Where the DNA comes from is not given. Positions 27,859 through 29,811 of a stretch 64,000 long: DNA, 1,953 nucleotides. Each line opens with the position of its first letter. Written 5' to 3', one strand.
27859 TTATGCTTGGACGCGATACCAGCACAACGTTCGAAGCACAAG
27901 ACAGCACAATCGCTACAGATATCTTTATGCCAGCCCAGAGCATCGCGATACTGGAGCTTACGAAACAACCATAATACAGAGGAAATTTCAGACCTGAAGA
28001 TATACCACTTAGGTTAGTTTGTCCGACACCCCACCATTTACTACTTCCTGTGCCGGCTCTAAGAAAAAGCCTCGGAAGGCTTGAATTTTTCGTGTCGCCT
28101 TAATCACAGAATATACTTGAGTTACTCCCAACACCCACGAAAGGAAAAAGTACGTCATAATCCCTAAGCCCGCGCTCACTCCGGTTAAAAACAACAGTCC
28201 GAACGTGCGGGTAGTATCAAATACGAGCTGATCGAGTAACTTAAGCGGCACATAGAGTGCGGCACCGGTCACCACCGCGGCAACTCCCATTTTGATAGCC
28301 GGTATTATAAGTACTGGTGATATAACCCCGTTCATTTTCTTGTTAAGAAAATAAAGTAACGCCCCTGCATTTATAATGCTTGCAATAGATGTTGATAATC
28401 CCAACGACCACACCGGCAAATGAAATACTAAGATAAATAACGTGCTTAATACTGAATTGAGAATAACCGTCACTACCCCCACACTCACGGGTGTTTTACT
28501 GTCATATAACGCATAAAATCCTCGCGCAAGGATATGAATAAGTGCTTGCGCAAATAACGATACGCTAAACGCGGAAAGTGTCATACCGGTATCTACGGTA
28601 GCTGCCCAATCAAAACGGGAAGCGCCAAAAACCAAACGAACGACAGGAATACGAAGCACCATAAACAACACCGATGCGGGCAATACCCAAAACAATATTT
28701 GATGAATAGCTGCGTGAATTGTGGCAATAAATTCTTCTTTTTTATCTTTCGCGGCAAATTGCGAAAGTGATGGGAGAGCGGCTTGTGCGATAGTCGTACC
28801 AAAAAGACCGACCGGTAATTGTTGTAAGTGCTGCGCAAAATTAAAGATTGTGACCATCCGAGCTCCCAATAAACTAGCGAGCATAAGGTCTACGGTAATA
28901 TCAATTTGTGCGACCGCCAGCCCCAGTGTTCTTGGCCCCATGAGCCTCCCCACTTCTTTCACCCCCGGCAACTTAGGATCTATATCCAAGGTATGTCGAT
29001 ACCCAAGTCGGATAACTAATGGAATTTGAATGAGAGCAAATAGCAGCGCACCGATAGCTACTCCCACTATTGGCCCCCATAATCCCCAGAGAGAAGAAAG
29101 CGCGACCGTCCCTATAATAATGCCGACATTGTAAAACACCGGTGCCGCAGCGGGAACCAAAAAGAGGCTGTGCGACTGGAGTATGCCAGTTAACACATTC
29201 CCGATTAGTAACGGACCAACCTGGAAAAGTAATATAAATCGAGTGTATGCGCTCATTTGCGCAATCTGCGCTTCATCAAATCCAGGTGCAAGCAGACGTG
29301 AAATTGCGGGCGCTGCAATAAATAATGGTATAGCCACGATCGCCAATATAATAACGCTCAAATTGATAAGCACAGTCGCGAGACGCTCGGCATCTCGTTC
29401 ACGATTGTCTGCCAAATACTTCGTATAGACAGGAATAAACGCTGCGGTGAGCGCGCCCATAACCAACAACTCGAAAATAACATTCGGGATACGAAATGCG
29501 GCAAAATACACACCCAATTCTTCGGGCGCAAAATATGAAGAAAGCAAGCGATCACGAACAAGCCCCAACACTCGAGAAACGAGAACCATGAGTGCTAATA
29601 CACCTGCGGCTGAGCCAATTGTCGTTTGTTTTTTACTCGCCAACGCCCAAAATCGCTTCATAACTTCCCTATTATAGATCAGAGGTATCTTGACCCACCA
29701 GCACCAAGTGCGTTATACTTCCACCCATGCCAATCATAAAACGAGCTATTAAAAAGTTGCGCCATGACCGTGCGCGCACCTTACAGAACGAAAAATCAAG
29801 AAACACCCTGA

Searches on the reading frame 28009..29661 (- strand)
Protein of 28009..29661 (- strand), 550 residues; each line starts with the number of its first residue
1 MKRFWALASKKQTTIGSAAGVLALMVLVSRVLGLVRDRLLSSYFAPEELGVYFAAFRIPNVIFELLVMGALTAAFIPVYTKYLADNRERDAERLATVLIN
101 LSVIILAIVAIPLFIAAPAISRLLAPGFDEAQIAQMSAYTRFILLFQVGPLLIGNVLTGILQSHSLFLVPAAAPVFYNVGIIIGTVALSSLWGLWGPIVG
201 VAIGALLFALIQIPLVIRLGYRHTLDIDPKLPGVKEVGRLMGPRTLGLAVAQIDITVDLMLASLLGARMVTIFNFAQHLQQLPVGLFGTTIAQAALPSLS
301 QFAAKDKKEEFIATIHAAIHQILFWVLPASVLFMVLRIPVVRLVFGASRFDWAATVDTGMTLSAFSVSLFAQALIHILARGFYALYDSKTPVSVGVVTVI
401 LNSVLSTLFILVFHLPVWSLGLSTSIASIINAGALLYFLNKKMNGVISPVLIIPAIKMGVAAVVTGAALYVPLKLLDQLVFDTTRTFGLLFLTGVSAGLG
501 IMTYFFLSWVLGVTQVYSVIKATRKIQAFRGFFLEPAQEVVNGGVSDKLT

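Call 45: find_encoding_contigs(protein=window:28009-29661:-, flank=10000, max_places=1)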
Protein window:28009-29661:- (550 aa): 24 contigs read that carry it; 1 place shown.
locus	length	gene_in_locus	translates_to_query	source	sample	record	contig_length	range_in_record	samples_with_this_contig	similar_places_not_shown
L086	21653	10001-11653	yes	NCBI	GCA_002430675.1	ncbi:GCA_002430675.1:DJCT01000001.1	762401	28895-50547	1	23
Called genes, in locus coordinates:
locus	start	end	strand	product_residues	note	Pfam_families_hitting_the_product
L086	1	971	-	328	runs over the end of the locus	PF02388:FemAB, PF13480:Acetyltransf_6, PF02388:FemAB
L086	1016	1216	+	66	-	-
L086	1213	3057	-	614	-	PF00580:UvrD-helicase, PF13245:AAA_19, PF13604:AAA_30 (faint), PF01443:Viral_helicase1 (faint), PF13361:UvrD_C, PF13538:UvrD_C_2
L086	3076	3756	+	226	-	PF00121:TIM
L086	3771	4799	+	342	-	PF03816:LytR_cpsA_psr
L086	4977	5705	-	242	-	-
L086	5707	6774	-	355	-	-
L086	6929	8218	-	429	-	PF00041:fn3 (weak), PF16656:Pur_ac_phosph_N, PF19077:Big_13 (faint)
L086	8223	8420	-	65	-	-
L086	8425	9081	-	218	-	PF04350:PilO (weak)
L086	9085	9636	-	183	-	PF05137:PilN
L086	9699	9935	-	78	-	PF01649:Ribosomal_S20p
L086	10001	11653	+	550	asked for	PF03023:MurJ, PF13440:Polysacc_synt_3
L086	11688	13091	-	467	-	PF01229:Glyco_hydro_39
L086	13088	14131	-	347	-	PF00963:Cohesin, PF19077:Big_13, PF17936:Big_6 (weak)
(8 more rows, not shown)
